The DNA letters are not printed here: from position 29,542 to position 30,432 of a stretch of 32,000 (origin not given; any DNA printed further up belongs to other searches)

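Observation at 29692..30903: Restriction-modification cassette inserted exactly between the two halves of a split class II ribonucleotide reductase (nrdJa - R - M - nrdJb)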

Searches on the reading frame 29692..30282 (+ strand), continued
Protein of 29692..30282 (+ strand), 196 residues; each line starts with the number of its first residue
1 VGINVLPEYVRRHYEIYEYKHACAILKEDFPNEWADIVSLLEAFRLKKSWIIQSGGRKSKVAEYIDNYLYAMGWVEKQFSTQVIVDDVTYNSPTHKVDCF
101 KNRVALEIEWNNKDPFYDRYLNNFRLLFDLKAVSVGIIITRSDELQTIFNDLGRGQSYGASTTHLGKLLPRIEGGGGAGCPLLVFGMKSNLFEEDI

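Call 62: search_solved_structures(query=A3, max_evalue=1, show_alignments=3)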
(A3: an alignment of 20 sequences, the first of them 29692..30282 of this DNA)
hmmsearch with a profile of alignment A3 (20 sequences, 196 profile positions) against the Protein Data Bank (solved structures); distinct sequences matched with E-value up to 1: 1.
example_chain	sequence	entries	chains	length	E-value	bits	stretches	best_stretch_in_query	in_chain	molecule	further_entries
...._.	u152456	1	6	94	0.68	12.6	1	64-114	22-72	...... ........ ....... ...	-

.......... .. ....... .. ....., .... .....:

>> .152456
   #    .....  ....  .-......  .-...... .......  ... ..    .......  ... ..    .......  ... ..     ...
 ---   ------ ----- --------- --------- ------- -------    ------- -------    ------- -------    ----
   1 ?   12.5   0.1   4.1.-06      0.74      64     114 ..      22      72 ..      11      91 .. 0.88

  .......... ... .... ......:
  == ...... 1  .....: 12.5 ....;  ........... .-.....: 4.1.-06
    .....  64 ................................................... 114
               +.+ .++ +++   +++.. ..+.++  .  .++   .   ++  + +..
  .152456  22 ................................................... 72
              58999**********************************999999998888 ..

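Call 65: search_dna_similar(query=window:29692-30282:+, collection=plasmids, mode=protein, max_rows=12)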
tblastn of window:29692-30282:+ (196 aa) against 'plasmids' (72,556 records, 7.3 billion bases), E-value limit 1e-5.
Records with a match: 13; places in all: 14; records where one place covers at least 80% of the query: 11.
Best place of each record, by identity: <60% 13.
By first word of the organism name: Rhizobium 3; Dyadobacter 1; Acinetobacter 1; Xanthomonas 1; Comamonas 1; Agrobacterium 1; Roseomonas 1; Roseovarius 1; Yoonia 1; Roseivivax 1; and 1 more.
By predicted mobility (MOB-suite, as given by PLSDB): conjugative 8; non-mobilizable 4; mobilizable 1.
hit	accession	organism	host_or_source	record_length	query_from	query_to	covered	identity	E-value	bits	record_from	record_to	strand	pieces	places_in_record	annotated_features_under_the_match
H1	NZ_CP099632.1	Dyadobacter fanqingshengii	single cell,soil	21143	6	195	97%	56.3%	1e-73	248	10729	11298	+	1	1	BglII/BstYI family type II restriction endonuclease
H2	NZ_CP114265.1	Acinetobacter sp. TR3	pufferfish,culture,the gut of pufferfish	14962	1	194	99%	48.8%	4e-69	234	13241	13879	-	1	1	BglII/BstYI family type II restriction endonuclease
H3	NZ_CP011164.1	Xanthomonas citri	Citrus x paradisi,cell culture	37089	10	195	95%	31.9%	7e-29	119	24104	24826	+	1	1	BglII/BstYI family type II restriction endonuclease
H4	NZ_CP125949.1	Comamonas resistens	activated sludge,single strain culture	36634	10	194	94%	31.5%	6e-27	114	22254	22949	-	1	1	BglII/BstYI family type II restriction endonuclease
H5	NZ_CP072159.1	Rhizobium sp. B230/85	Himalayan blackberry,cell culture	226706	10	196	95%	30.3%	7e-25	107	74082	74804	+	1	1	BglII/BstYI family type II restriction endonuclease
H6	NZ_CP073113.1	Rhizobium rhizogenes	Rosa sp.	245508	10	196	95%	30.3%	7e-25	107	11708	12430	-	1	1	BglII/BstYI family type II restriction endonuclease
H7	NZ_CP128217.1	Agrobacterium fabrum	whole organism,plant root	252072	10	196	95%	30.3%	7e-25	107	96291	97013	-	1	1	BglII/BstYI family type II restriction endonuclease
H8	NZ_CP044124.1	Rhizobium rhizogenes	Rosa sp.,culture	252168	10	196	95%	30.3%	7e-25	107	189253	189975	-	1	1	BglII/BstYI family type II restriction endonuclease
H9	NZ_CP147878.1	Roseomonas mucosa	cell culture,Styx glacier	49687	5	187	93%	30.2%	8e-26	110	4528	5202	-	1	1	BglII/BstYI family type II restriction endonuclease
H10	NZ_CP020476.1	Roseovarius mucosus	Skeletonema marinoi strain RO5AC,Cell ...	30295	4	193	97%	26.4%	2e-20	95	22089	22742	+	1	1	BglII/BstYI family type II restriction endonuclease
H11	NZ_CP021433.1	Yoonia vestfoldensis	Skeletonema marinoi strain RO5AC,Cell ...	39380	4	193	97%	26.4%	2e-20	95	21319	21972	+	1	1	BglII/BstYI family type II restriction endonuclease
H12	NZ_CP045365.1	Roseivivax sp. THAF40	pure culture,Surface of a polyethylene ...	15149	4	141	70%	34.9%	8e-21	96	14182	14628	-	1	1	BglII/BstYI family type II restriction endonuclease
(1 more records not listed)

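Call 66: search_dna_similar(query=window:29692-30282:+, collection=phages, mode=protein, max_rows=8)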
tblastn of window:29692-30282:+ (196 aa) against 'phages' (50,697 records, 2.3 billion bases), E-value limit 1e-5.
Records with a match: 5; places in all: 5; records where one place covers at least 80% of the query: 5.
Best place of each record, by identity: 60-80% 2; <60% 3.
By first word of the organism name: Nitratiruptor 2; Mesorhizobium 2; Bacteriophage 1.
By host as written in the record: Mesorhizobium loti R7ANS 2; Nitratiruptor sp. YY08-14 1; Nitratiruptor sp. YY08-10 1; - 1.
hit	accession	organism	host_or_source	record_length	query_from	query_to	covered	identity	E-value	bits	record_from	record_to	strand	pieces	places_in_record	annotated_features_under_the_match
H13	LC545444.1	Nitratiruptor phage NrS-3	Nitratiruptor sp. YY08-14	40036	1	194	99%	64.9%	9e-83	272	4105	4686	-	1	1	methyltransferase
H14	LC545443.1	Nitratiruptor phage NrS-2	Nitratiruptor sp. YY08-10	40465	1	194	99%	64.9%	9e-83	272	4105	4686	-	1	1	methyltransferase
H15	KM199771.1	Mesorhizobium phage vB_MloP_Lo5R7ANS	Mesorhizobium loti R7ANS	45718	3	195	98%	53.3%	2e-65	222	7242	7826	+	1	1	putative restriction endonuclease BglII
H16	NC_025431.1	Mesorhizobium phage vB_MloP_Lo5R7ANS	Mesorhizobium loti R7ANS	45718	3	195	98%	53.3%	2e-65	222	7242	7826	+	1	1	restriction endonuclease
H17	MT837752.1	Bacteriophage sp.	human fecal samples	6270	12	191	92%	31.6%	1e-26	111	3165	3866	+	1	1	record has no annotation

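Call 67: predict_structure(alignment_id=A4)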
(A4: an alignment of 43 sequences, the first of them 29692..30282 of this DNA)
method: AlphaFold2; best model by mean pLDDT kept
length: 196 residues; sequences in the alignment: 43
mean_pLDDT: 61.4   pTM: 0.66
mean pLDDT of the five models: 61.4, 58.7, 54.2, 50.3, 38.2
residues with pLDDT >= 90: 12; 70-90: 69; 50-70: 44; < 50: 71
segments of 3 or more residues with pLDDT < 50: 79-85, 92-96, 112-131, 144-146, 148-180
pLDDT, mean of each block of 10 residues (from residue 1): 76 75 77 91 83 62 84 71 52 52 72 41 38 63 49 38 32 32 72 72
secondary structure, 60 per line:
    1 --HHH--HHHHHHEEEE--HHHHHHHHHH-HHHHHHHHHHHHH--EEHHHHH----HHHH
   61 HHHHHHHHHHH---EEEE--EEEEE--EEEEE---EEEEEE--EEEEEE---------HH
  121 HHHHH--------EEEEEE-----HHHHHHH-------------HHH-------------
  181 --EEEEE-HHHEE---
elements in order: H8-13 E14-17 H20-29 H31-43 H48-52 H57-71 E75-78 E81-85 E88-92 E96-101 E104-109 H119-125 E134-139 H145-151 E183-187

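Call 70: fold_search(model_id=the predicted structure, library=pdb)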
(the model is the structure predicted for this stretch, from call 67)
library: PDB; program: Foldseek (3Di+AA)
matches with E <= 10: 196; with E <= 0.001: 0
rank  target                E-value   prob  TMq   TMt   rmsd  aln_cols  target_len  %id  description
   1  2p0j_B                1.0e-01  0.95  0.36  0.36   3.6       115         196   15  Structure of restriction endonuclease BstYI bound to non-cognate DNA (released 2007-05-01)
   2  1sdo                  1.8e-01  0.89  0.36  0.36   3.2       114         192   17  Crystal Structure of Restriction Endonuclease BstYI (released 2004-05-11)
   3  1vrr_A                1.9e-01  0.60  0.38  0.37  14.5       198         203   15  Crystal structure of the restriction endonuclease BstYI complex with DNA (released 2005-06-07)
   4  6xyw_Bd               3.5e-01  0.05  0.13  0.11  24.6       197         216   10  Structure of the plant mitochondrial ribosome (released 2020-04-15)
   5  9evs_D                9.3e-01  0.02  0.13  0.08  23.8       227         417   10  Structure of the flowering plant mitoribosome with P-site tRNA (released 2025-09-03)
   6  7b5h_AM               9.9e-01  0.05  0.10  0.12  14.3        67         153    7  Cryo-EM structure of the contractile injection system base plate from Anabaena PCC7120 (released 2022-02-23)
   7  8bk2_B                1.4e+00  0.04  0.08  0.09  10.2        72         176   10  X-ray structure of meningococcal factor H binding protein variant 2 in complex with a specific and bactericidal human  (released 2023-11-22)
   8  9qgl_5A               1.6e+00  0.02  0.08  0.10  14.5        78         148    8  Cryo-EM structure of the PlPVC1 baseplate, 6-fold symmetrized (C6), in extended state (released 2025-10-29)
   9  9rn1_M                1.8e+00  0.01  0.10  0.08  19.7       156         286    7  Structure of BAF-nucleosome complex with OCT4-SOX2 at SHL+6 in ADP-bound state, BAF47 bound to ATPase lobe 2 (released 2026-02-11)
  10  9gts_1a               1.9e+00  0.02  0.10  0.13  17.5        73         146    8  Cryo-EM structure of a contractile injection system in Streptomyces coelicolor, the cap portion in extended state. (released 2025-06-18)
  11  2abr_B                1.9e+00  0.02  0.13  0.08  15.7       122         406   12  Structure of D280A arginine deiminase with L-arginine forming a S-alkylthiouronium reaction intermediate (released 2005-08-09)
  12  3tbt_D                1.9e+00  0.01  0.12  0.10  20.0       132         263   11  CRYSTAL STRUCTURE OF THE MURINE CLASS I MAJOR HISTOCOMPATIBILITY COMPLEX H-2DB IN COMPLEX WITH THE LCMV-DERIVED GP33 A (released 2012-08-08)
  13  7kjk_A4               2.1e+00  0.03  0.08  0.13   9.3        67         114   10  The Neck region of Phage XM1 (6-fold symmetry) (released 2021-11-03)
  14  9qgl_7A               2.1e+00  0.02  0.10  0.09  17.6        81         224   12  Cryo-EM structure of the PlPVC1 baseplate, 6-fold symmetrized (C6), in extended state (released 2025-10-29)
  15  6erh_D                2.1e+00  0.01  0.12  0.06  23.0       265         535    8  Complex of XLF and heterodimer Ku bound to DNA (released 2018-10-17)
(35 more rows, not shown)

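Call 71: get_annotated_region(hit=H13, flank=2500)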
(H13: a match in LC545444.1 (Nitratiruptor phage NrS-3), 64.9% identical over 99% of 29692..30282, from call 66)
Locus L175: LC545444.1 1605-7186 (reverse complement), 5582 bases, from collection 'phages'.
description: Nitratiruptor phage NrS-3 DNA, complete genome.
organism: Nitratiruptor phage NrS-3 (NCBI taxid 2725865)
taxonomy: Viruses; Duplodnaviria; Heunggongvirae; Uroviricota; Caudoviricetes
host: Nitratiruptor sp. YY08-14; source: marine hydrothermal vent chimney; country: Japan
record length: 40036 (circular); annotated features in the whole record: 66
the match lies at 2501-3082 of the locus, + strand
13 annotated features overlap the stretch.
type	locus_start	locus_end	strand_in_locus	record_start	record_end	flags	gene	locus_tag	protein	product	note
CDS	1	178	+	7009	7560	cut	-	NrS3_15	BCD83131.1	hypothetical protein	-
CDS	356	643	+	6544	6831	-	-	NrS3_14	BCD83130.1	DNA-binding protein HU-beta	-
CDS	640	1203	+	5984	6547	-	-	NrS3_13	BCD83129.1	hypothetical protein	-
CDS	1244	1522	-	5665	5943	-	-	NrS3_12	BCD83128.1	hypothetical protein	-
CDS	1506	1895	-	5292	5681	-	-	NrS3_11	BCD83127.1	hypothetical protein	-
CDS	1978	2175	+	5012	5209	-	-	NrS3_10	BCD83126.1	hypothetical protein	-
CDS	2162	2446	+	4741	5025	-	-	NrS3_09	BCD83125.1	hypothetical protein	-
CDS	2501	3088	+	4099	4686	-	-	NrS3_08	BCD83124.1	methyltransferase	-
CDS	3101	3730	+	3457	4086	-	-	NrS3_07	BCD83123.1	methyltransferase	-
CDS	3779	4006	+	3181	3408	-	-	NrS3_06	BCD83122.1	transcriptional regulator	-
CDS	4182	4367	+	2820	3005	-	-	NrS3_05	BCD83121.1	hypothetical protein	-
CDS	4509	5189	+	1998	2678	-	-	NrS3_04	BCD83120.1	phage antirepressor protein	-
CDS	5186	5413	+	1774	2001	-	-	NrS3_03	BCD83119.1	hypothetical protein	-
